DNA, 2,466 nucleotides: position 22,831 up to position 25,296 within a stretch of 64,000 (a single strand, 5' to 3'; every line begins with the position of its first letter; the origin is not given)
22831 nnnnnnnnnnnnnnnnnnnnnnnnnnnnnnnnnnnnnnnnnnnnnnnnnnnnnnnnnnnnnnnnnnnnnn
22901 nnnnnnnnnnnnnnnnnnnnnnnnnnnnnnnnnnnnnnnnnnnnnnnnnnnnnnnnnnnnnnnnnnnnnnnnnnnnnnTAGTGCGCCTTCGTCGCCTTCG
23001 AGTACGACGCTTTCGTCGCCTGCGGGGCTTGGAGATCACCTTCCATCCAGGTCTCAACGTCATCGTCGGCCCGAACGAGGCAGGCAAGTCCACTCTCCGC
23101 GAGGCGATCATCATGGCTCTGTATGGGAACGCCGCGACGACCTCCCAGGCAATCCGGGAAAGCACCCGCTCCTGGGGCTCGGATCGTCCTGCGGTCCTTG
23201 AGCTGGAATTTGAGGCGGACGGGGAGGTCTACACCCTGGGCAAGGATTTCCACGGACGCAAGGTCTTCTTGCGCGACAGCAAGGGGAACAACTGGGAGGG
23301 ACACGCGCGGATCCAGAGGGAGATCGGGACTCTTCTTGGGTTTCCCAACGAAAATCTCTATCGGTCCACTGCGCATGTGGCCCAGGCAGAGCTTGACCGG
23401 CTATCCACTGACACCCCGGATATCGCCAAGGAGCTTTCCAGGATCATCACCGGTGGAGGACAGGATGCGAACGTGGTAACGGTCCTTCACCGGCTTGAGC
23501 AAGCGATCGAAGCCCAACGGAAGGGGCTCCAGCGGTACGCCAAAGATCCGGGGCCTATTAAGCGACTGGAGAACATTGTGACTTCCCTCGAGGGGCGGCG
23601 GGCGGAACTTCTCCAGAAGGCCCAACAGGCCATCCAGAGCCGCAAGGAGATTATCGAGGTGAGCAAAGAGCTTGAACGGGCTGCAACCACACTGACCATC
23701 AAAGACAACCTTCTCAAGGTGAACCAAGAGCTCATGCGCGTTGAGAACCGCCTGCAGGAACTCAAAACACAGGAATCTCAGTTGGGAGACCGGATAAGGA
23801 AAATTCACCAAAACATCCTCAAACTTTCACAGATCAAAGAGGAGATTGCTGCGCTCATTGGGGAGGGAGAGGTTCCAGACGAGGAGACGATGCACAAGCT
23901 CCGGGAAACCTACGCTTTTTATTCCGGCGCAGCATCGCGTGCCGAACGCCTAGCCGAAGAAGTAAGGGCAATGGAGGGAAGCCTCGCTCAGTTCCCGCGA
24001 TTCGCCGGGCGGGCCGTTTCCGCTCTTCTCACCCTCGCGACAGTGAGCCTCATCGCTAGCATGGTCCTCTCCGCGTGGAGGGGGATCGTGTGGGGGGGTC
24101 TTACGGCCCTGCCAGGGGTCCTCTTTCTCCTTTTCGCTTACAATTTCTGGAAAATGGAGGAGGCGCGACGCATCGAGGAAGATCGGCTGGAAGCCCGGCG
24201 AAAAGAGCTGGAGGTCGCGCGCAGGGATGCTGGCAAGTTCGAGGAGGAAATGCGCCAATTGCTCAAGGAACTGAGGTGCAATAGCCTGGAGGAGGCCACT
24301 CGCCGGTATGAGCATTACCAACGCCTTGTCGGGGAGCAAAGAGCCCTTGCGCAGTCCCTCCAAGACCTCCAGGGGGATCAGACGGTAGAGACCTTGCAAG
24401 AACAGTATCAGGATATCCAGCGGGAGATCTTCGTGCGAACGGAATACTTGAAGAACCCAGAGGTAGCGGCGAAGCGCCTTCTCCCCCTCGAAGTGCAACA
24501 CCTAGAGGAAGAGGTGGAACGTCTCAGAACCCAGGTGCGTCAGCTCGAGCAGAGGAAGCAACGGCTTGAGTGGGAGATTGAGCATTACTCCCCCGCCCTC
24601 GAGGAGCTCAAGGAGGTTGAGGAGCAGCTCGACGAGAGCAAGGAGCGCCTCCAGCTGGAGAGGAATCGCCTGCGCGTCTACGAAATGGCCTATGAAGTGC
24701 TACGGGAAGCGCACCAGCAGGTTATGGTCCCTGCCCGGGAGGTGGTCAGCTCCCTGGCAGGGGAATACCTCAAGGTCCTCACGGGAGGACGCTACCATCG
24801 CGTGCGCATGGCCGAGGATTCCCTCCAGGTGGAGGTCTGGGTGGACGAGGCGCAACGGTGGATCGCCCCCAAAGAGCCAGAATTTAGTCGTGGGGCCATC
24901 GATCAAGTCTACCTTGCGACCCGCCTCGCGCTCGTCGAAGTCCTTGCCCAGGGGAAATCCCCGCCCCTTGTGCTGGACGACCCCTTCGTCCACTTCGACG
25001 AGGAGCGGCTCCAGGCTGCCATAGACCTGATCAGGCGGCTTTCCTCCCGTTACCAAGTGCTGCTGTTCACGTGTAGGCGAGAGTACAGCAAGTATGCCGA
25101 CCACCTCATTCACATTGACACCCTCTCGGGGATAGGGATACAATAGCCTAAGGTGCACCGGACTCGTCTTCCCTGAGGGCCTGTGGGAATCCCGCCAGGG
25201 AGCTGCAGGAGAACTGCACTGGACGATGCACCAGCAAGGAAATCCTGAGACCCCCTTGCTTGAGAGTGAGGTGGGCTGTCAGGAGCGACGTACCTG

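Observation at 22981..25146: SMC/SbcC-like ATPase with two transmembrane helices in the middle of its coiled coil.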

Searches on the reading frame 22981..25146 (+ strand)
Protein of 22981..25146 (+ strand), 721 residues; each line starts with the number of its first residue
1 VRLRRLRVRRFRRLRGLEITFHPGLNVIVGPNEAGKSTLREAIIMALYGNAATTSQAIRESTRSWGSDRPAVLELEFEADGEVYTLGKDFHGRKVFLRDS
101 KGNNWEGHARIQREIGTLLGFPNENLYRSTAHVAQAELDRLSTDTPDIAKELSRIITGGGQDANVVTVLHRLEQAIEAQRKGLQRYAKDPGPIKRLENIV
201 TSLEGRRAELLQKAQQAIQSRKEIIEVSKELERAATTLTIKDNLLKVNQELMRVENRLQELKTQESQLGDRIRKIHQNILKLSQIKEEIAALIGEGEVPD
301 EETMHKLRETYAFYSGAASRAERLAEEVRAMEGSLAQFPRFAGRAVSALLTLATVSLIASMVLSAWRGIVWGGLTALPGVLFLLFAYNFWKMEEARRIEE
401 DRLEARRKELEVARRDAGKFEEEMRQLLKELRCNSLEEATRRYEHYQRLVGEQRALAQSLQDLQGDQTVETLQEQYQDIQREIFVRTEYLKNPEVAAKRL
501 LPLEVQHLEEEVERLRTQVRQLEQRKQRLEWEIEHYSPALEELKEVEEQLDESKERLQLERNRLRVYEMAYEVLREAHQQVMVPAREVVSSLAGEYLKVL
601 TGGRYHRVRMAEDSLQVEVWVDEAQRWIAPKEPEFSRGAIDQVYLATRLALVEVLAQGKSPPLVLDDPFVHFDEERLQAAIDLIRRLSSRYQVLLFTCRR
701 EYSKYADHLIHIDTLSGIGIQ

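Call 3: search_protein_families(library=pfam, proteins=[window:22981-25146:+], max_evalue=0.01)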
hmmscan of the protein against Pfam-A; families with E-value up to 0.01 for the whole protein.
window:22981-25146:+ (721 aa): 8 families
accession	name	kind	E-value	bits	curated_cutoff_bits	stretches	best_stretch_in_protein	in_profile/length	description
PF13476.12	AAA_23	-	3.8e-16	60.8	27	1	5-259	1-181/201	AAA domain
PF02463.25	SMC_N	-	1e-13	51.7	40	2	3-47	2-48/220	RecF/RecN/SMC N terminal domain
PF13514.12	AAA_27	-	3e-11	43.8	22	1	1-58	1-61/206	AAA domain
PF13175.12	AAA_15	-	1.6e-08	35.1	32.1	1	1-108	1-92/374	AAA ATPase domain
PF13555.12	AAA_29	-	0.00021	21.4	27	1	8-51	6-50/61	P-loop containing region of AAA domain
PF13304.12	AAA_21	-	0.00023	21.8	27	1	25-95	1-83/304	AAA domain, putative AbiEii toxin, Type IV TA system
PF15294.11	Leu_zip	-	0.00053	20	28.2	0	496-580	126-210/275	Leucine zipper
PF06785.16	UPF0242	-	0.0073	16.8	33.5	1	349-482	16-148/194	Uncharacterised protein family (UPF0242) N-terminus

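Call 4: search_protein_families(library=ncbifam, proteins=[window:22981-25146:+], max_evalue=0.01)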
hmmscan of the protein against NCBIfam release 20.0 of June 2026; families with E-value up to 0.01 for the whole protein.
window:22981-25146:+ (721 aa): 23 families
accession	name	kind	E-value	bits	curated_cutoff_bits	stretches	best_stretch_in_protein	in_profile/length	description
NF003034.1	PRK03918.1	equivalog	2.7e-38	131.5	700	2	1-294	1-290/878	DNA double-strand break repair ATPase Rad50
NF041034.1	Rad50_Sulf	equivalog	2.7e-26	91.7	1000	2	1-322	1-300/872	DNA double-strand break repair ATPase Rad50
NF002572.0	PRK02224.1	equivalog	1.7e-20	73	1087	1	1-147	1-149/888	DNA double-strand break repair ATPase Rad50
TIGR02169.1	SMC_prok_A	equivalog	8.4e-17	60.2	729.4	3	391-582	749-938/1165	chromosome segregation protein SMC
NF002244.0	PRK01156.1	equivalog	1.1e-14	53.6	847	1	1-100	1-97/895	DNA double-strand break repair ATPase Rad50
NF045487.1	ASRP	equivalog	9.1e-14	51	300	3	17-51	8-42/593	archaea-specific SMC-related protein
TIGR00611.2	recf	equivalog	3.3e-13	49.5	172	2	3-82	1-77/339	DNA replication/repair protein RecF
NF041035.1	Rad50_Halo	equivalog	7.3e-12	44.5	1000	1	1-146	1-148/883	DNA double-strand break repair ATPase Rad50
NF010680.0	PRK14079.1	equivalog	3.3e-11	42.8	386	1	1-60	1-62/349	recombination protein F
TIGR02168.1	SMC_prok_B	equivalog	5.5e-10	37.7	567.35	2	133-336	285-487/1181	chromosome segregation protein SMC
TIGR00618.1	sbcc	subfamily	2.2e-09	35.8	478.5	1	1-85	1-90/1043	exonuclease subunit SbcC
NF045780.1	TrlF_fam_ATP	equivalog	5.5e-09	35.3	350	1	7-289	294-551/944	TrlF family AAA-like ATPase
NF041760.1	PtuA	equivalog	2.7e-07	29.9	500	1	2-45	51-94/524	retron Ec78 anti-phage system effector ATPase PtuA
NF053563.1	Rkd4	equivalog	4e-07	28.6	860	1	1-50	1-50/747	arcadin-4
NF010068.0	PRK13548.1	equivalog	9.7e-07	28.1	261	0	14-52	21-63/261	heme ABC transporter ATP-binding protein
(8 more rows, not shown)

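Call 6: find_homologous_proteins(query=window:22981-25146:+, max_evalue=0.00001)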
Query window:22981-25146:+ (721 aa): 261 proteins with E <= 0.00001 among 8000 candidates; the best 120 are listed.
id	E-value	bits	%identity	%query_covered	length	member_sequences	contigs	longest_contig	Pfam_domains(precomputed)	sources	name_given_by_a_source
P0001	0.0e+0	1534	99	100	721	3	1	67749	PF13514.13,PF13175.13,PF13476.13,PF02463.26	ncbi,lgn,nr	ncbi:MAG: AAA family ATPase [Armatimonadota bacterium]|nr:AAA family ATPase [Armatimonadota bacteriu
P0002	0.0e+0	1131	74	98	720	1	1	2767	PF13514.13,PF13175.13,PF13476.13,PF02463.26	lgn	-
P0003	0.0e+0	1128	73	98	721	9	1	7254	PF13514.13,PF13175.13,PF13476.13,PF02463.26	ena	-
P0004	0.0e+0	1121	73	98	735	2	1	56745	PF13514.13,PF13175.13,PF13476.13,PF02463.26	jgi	-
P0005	1.5e-243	828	97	54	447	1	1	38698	PF13514.13,PF13175.13,PF13476.13,PF02463.26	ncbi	-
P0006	5.9e-145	503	42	95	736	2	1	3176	PF13514.13,PF13476.13,PF02463.26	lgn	-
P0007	2.4e-140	487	41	99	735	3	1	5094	PF13514.13,PF13175.13,PF13476.13,PF02463.26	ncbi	-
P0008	3.6e-137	477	39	98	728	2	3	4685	PF13514.13,PF13476.13,PF02463.26,PF13304.13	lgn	-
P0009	2.1e-135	471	39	96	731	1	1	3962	PF13514.13,PF13476.13,PF02463.26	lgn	-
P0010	7.2e-135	469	39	96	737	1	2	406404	PF13514.13,PF13476.13,PF02463.26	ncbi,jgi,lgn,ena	-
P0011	8.6e-134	466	38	99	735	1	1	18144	PF13514.13,PF13175.13,PF13476.13,PF13555.13,PF02463.26,PF13304.13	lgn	-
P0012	7.1e-133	463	49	39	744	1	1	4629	PF13514.13,PF13175.13,PF13476.13,PF02463.26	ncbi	-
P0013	9.2e-132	459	40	99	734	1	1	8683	PF13514.13,PF13175.13,PF13476.13,PF02463.26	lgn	-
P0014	1.3e-131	458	39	100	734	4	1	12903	PF13514.13,PF13476.13,PF02463.26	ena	-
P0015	1.4e-131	458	40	99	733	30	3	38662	PF13514.13,PF13175.13,PF13476.13,PF02463.26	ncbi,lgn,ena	-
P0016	9.5e-129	449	37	97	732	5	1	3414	PF13514.13,PF13476.13,PF28175.1,PF02463.26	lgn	-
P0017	1.1e-128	449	35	99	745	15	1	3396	PF13514.13,PF13175.13,PF13476.13,PF02463.26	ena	-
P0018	2.9e-127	444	37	99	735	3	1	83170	PF13514.13,PF13476.13,PF02463.26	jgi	-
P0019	4.3e-127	444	39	98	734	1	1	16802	PF13514.13,PF13476.13,PF02463.26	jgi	jgi:DNA repair exonuclease SbcCD ATPase subunit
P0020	5.3e-125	437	37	99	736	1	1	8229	PF13514.13,PF13476.13,PF02463.26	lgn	-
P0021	7.3e-123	430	37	96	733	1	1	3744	PF13514.13,PF13476.13,PF02463.26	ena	-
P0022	1.7e-122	428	37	96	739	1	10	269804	PF13514.13,PF13476.13,PF02463.26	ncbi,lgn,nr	ncbi:MAG: AAA family ATPase [Armatimonadota bacterium]|nr:AAA family ATPase [Armatimonadota bacteriu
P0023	3.2e-122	427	37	100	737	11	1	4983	PF13514.13,PF13476.13,PF02463.26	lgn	-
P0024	3.6e-120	421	37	99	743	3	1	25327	PF13514.13,PF13476.13,PF02463.26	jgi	-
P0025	4.5e-119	417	38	99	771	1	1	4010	PF13514.13,PF13476.13,PF02463.26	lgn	-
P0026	1.3e-117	412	42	40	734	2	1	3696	PF13514.13,PF13476.13,PF02463.26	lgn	-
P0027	1.2e-111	392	36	99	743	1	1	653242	PF13514.13,PF13175.13,PF13476.13,PF02463.26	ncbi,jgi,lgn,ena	-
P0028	2.9e-106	375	37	88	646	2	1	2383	PF13514.13,PF13476.13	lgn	-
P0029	9.9e-98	347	39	46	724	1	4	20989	PF13514.13,PF13175.13,PF13476.13,PF02463.26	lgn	-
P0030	5.9e-51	192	28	99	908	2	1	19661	PF13514.13,PF13476.13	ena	-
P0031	2.1e-46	177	37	24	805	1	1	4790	PF13514.13,PF13476.13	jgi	jgi:uncharacterized protein YhaN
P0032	3.0e-45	173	38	24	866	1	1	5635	PF13514.13,PF13476.13,PF02463.26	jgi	jgi:DNA repair exonuclease SbcCD ATPase subunit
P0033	3.2e-44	170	38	24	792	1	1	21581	PF13514.13,PF13476.13,PF02463.26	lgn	-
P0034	4.3e-42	163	29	99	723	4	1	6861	PF13514.13,PF13175.13,PF13476.13,PF02463.26,PF13304.13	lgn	-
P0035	2.0e-41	160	28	98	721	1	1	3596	PF13514.13,PF13175.13,PF13476.13,PF02463.26,PF13304.13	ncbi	ncbi:MAG: ATP-binding protein, partial [Candidatus Limnocylindrales bacterium]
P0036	6.9e-41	159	28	99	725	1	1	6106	PF13514.13,PF13175.13,PF13476.13,PF02463.26,PF13304.13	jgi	jgi:uncharacterized protein YhaN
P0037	7.1e-41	159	29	99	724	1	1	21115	PF13514.13,PF13175.13,PF13476.13,PF02463.26,PF13304.13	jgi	-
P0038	1.6e-40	158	28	99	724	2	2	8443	PF13514.13,PF13175.13,PF13476.13,PF02463.26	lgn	-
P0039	1.7e-40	157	28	99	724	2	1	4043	PF13514.13,PF13175.13,PF13476.13,PF02463.26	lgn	-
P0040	2.5e-40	157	28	99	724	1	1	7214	PF13514.13,PF13175.13,PF13476.13,PF02463.26,PF13304.13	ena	-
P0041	2.9e-40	157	28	99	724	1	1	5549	PF13514.13,PF13175.13,PF13476.13,PF02463.26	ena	-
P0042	3.0e-40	157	28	99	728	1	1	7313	PF13514.13,PF13175.13,PF13476.13,PF02463.26,PF13304.13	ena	-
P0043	4.4e-40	156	28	99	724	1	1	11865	PF13514.13,PF13175.13,PF13476.13,PF02463.26,PF13304.13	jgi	-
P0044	4.5e-40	156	27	100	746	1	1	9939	PF13514.13,PF13175.13,PF13476.13,PF02463.26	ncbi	-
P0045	5.6e-40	156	28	99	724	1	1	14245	PF13514.13,PF13175.13,PF13476.13,PF02463.26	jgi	-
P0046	6.5e-40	156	28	98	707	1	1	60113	PF13514.13,PF13175.13,PF13476.13,PF02463.26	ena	-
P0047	7.1e-40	155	28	99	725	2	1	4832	PF13514.13,PF13175.13,PF13476.13,PF02463.26,PF13304.13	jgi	jgi:uncharacterized protein YhaN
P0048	9.5e-40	155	29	48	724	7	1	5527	PF13514.13,PF13175.13,PF13476.13,PF02463.26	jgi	jgi:uncharacterized protein YhaN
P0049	1.0e-39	155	28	99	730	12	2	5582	PF13514.13,PF13175.13,PF13476.13,PF02463.26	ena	-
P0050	1.1e-39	155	28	99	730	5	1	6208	PF13514.13,PF13175.13,PF13476.13,PF02463.26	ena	-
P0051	1.2e-39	155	27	99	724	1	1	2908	PF13514.13,PF13175.13,PF13476.13,PF02463.26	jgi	jgi:uncharacterized protein YhaN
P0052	2.0e-38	151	28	99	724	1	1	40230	PF13514.13,PF13175.13,PF13476.13,PF02463.26,PF13304.13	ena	-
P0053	4.3e-38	149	28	99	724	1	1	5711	PF13514.13,PF13175.13,PF13476.13,PF02463.26,PF13304.13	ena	-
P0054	4.8e-38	149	28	99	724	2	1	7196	PF13514.13,PF13175.13,PF13476.13,PF02463.26,PF13304.13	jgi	-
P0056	8.8e-38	148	27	99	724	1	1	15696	PF13514.13,PF13175.13,PF13476.13,PF02463.26,PF13304.13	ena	-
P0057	8.9e-38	148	27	99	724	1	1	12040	PF13514.13,PF13175.13,PF13476.13,PF02463.26,PF13304.13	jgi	jgi:uncharacterized protein YhaN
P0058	1.0e-37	148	28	99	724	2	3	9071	PF13514.13,PF13175.13,PF13476.13,PF02463.26,PF13304.13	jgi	jgi:uncharacterized protein YhaN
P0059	1.2e-37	148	27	99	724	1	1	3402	PF13514.13,PF13175.13,PF13476.13,PF02463.26,PF13304.13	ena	-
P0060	1.4e-37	148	38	22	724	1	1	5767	PF13514.13,PF13175.13,PF13476.13,PF02463.26,PF13304.13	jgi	jgi:uncharacterized protein YhaN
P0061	1.7e-37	148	28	99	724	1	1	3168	PF13514.13,PF13175.13,PF13476.13,PF02463.26,PF13304.13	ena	-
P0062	2.0e-37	147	28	99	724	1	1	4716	PF13514.13,PF13175.13,PF13476.13,PF02463.26,PF13304.13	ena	-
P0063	4.8e-37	146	28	99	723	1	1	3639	PF13514.13,PF13175.13,PF13476.13,PF02463.26,PF13304.13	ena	-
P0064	5.0e-37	146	29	48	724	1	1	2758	PF13514.13,PF13175.13,PF13476.13,PF02463.26,PF13304.13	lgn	-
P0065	9.9e-37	145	33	24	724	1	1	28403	PF13514.13,PF13175.13,PF13476.13,PF02463.26,PF13304.13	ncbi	-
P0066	1.2e-36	145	30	29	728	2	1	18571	PF13514.13,PF13175.13,PF13476.13,PF02463.26,PF13304.13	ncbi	ncbi:MAG TPA: AAA family ATPase [Candidatus Limnocylindrales bacterium]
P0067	1.4e-36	145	26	99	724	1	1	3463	PF13514.13,PF13175.13,PF13476.13,PF02463.26,PF13304.13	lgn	-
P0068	1.4e-36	144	31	30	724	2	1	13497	PF13514.13,PF13175.13,PF13476.13,PF02463.26,PF13304.13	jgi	jgi:uncharacterized protein YhaN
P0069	5.2e-36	143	28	99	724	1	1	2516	PF13514.13,PF13175.13,PF13476.13,PF02463.26,PF13304.13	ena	-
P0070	6.4e-36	142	27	99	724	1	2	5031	PF13514.13,PF13175.13,PF13476.13,PF02463.26,PF13304.13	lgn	-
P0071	1.3e-30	125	31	42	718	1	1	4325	PF13514.13,PF13175.13,PF13476.13,PF02463.26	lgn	-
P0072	2.3e-29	121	39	16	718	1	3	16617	PF13514.13,PF13175.13,PF13476.13,PF02463.26,PF13304.13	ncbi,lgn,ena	-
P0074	1.1e-24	105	28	37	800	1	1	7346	PF13514.13,PF13476.13,PF02463.26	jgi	jgi:energy-coupling factor transporter ATP-binding protein EcfA2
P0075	2.2e-23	101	35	27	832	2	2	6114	PF13514.13,PF13175.13,PF13476.13,PF13555.13,PF02463.26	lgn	-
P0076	2.2e-21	94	26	97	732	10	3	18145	PF13514.13,PF13476.13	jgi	jgi:DNA repair exonuclease SbcCD ATPase subunit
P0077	4.9e-21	93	40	14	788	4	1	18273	PF13514.13,PF13476.13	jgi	jgi:uncharacterized protein YhaN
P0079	2.7e-19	87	32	17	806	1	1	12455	PF13514.13,PF13476.13,PF02463.26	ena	-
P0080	2.3e-18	84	35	20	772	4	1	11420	PF13514.13,PF13476.13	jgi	-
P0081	7.3e-16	76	36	29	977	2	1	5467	PF13514.13,PF13175.13,PF13476.13,PF02463.26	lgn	-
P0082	8.9e-16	76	33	22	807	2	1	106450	PF13514.13,PF00005.34,PF13175.13,PF13476.13,PF13558.13,PF13555.13,PF02463.26,PF13304.13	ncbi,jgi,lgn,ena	-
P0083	1.3e-15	75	31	27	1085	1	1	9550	PF13514.13,PF13175.13,PF13476.13,PF02463.26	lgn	-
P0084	2.6e-15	74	33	29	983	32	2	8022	PF13514.13,PF13476.13,PF02463.26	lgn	-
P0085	3.4e-15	74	30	28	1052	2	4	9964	PF13514.13,PF13476.13,PF02463.26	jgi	-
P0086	3.4e-15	74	35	12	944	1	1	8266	PF13514.13,PF13175.13,PF13476.13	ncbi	-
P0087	4.7e-15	73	35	27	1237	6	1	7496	PF13514.13,PF13476.13,PF02463.26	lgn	-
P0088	1.0e-14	72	41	15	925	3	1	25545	PF13514.13,PF13476.13,PF02463.26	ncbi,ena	-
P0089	2.5e-14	71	32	31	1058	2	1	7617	PF13514.13,PF13175.13,PF13476.13,PF02463.26,PF13304.13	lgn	-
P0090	5.3e-14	70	28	40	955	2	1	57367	PF13514.13,PF13476.13,PF13555.13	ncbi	-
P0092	2.0e-13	68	33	22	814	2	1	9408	PF13514.13,PF13175.13,PF13476.13,PF13558.13,PF13555.13,PF02463.26,PF13304.13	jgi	-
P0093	2.1e-13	68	45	9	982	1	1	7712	PF13514.13,PF13476.13,PF02463.26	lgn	-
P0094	2.3e-13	68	36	14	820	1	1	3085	PF13514.13,PF13476.13,PF02463.26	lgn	-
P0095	2.4e-13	68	26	35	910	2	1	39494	PF13514.13,PF13476.13,PF02463.26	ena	-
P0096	5.5e-13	67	35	14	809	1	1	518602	PF13514.13,PF13476.13,PF02463.26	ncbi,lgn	-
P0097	7.1e-13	66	30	32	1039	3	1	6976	PF13514.13,PF13476.13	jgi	jgi:uncharacterized protein YhaN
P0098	8.8e-13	66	26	42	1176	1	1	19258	PF13514.13,PF13476.13,PF02463.26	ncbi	-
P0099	9.0e-13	66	37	15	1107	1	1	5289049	PF13514.13,PF13175.13,PF13476.13,PF02463.26,PF13304.13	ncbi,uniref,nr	ncbi:AAA family ATPase [Cohnella candidum]|uniref:YhaN AAA domain-containing protein n=1 Tax=Cohnell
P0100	1.5e-12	65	32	29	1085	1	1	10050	PF13514.13,PF13476.13,PF02463.26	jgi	jgi:uncharacterized protein YhaN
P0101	1.5e-12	65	30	23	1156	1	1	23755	PF13514.13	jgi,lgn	jgi:uncharacterized protein YhaN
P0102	1.5e-12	65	34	22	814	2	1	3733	PF13514.13,PF13175.13,PF13476.13,PF13558.13,PF13555.13,PF02463.26,PF13304.13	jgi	-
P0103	1.7e-12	65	45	15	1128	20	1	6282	PF13514.13,PF13476.13,PF02463.26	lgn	-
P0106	4.1e-12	64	32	26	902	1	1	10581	PF13514.13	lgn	-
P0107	4.9e-12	63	34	18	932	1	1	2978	PF13514.13,PF13476.13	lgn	-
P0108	7.3e-12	63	36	20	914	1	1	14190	PF13514.13,PF13476.13,PF02463.26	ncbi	-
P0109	7.5e-12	63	29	40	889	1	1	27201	PF13514.13,PF13476.13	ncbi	-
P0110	9.1e-12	63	30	22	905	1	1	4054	PF13514.13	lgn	-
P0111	1.1e-11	62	34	23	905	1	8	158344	PF13514.13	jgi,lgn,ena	-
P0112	1.1e-11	62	34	23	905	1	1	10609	PF13514.13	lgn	-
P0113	1.2e-11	62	34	23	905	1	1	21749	PF13514.13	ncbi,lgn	-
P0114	1.2e-11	62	34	23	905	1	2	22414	PF13514.13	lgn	-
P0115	1.2e-11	62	34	23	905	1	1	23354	PF13514.13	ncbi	-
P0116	1.3e-11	62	34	23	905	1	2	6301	PF13514.13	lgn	-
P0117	1.3e-11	62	34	23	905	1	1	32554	PF13514.13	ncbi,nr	ncbi:MAG: AAA family ATPase [Coriobacteriia bacterium]|nr:AAA family ATPase [Coriobacteriia bacteriu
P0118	1.3e-11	62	33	21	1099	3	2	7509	PF13514.13,PF13476.13,PF02463.26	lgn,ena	-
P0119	1.5e-11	62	33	33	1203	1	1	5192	PF13514.13,PF13476.13,PF02463.26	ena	-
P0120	1.8e-11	62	33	23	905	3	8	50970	PF13514.13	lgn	-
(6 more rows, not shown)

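Call 18: find_related_loci(query=A1, collection=genome_contigs, flank=6000)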
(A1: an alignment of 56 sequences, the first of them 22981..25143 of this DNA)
Query A1 (721 aa) in genome_contigs; peptide patterns used: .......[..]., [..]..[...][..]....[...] (x = any residue, [..] = any of these).
600 stretches matched a pattern (row limit reached: there are more); 481 encode a relative of the query (tblastn E <= 1e-3); the best 80 are kept; 80 distinct loci.
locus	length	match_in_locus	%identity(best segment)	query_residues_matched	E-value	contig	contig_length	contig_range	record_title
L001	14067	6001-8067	38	21-712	2e-117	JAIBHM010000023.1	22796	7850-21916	MAG: Armatimonadota bacterium isolate CR_Sed_300A_bin.49 scaffold_174, whole genome shotgun sequence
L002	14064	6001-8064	35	21-719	7e-109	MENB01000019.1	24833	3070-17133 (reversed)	MAG: Armatimonadetes bacterium RBG_19FT_COMBO_69_19 rbg_19ft_combo_scaffold_1244, whole genome shotgun sequence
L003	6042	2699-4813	29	1-710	4e-77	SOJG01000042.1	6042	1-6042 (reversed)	MAG: Dehalococcoidia bacterium isolate E29_bin73 NODE_6266_length_6042_cov_48.515116, whole genome shotgun sequence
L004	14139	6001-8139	27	1-712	1e-68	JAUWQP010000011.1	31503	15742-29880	MAG: Chloroflexota bacterium isolate CSMAG_2505 CSMAG_2505_k141_75716_length_31503_cov_12.9656, whole genome shotgun seq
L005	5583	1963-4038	29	1-712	3e-68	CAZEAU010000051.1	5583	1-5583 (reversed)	MAG TPA_asm: uncultured Actinomycetota bacterium isolate binchicken_co39_260 genome assembly, contig: NODE_30834_length_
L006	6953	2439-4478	29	3-702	3e-67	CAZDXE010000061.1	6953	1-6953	MAG TPA_asm: uncultured Dehalococcoidales bacterium isolate SRP178699_co3_254 genome assembly, contig: NODE_9381_length_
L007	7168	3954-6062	29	1-712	1e-54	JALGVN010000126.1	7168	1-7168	MAG: bacterium isolate AB_69_Bin_103 AB_69_Bin_103_scaffold_21770, whole genome shotgun sequence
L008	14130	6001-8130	29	1-712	8e-52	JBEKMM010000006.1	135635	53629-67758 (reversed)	MAG: Candidatus Limnocylindrales bacterium isolate SPRUCE 394 SPRUCE_394_6, whole genome shotgun sequence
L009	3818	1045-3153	28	1-710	2e-51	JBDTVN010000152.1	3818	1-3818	MAG: Chloroflexota bacterium isolate cluster3_bin.69 NODE_148411_length_3818_cov_6.940739, whole genome shotgun sequence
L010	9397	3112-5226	29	1-710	5e-48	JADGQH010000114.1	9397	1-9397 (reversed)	MAG: Chloroflexota bacterium isolate Chersky.27_23 contig-100_1382, whole genome shotgun sequence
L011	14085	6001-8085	29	11-710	2e-47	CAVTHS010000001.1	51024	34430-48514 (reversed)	MAG: uncultured Chloroflexia bacterium isolate MFD05942.bin.2.84 genome assembly, contig: contig_103528, whole genome sh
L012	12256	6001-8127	28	1-712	2e-46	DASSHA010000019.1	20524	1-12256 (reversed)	MAG TPA_asm: Candidatus Limnocylindrales bacterium isolate SMAG_U1047 k141_989844, whole genome shotgun sequence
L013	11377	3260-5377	29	5-712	6e-46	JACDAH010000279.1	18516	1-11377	MAG: Chloroflexota bacterium isolate MGR_bin251 SD2897-2912_k127_7196164, whole genome shotgun sequence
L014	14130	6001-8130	28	1-713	3e-45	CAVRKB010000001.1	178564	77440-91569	MAG: uncultured Chloroflexia bacterium isolate MFD05567.bin.2.88 genome assembly, contig: contig_147380, whole genome sh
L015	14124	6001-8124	28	1-712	2e-44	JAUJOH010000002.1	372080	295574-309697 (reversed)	MAG: Chloroflexota bacterium isolate YX3bin12 opera_contig_55, whole genome shotgun sequence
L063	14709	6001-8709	28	1-700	1e-20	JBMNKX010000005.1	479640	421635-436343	MAG: Bacillota bacterium isolate SBF912LR0HQ0172 contig_55559, whole genome shotgun sequence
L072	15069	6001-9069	31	1-698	4e-19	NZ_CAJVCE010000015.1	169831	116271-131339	Paenibacillus allorhizosphaerae strain CIP 111802, whole genome shotgun sequence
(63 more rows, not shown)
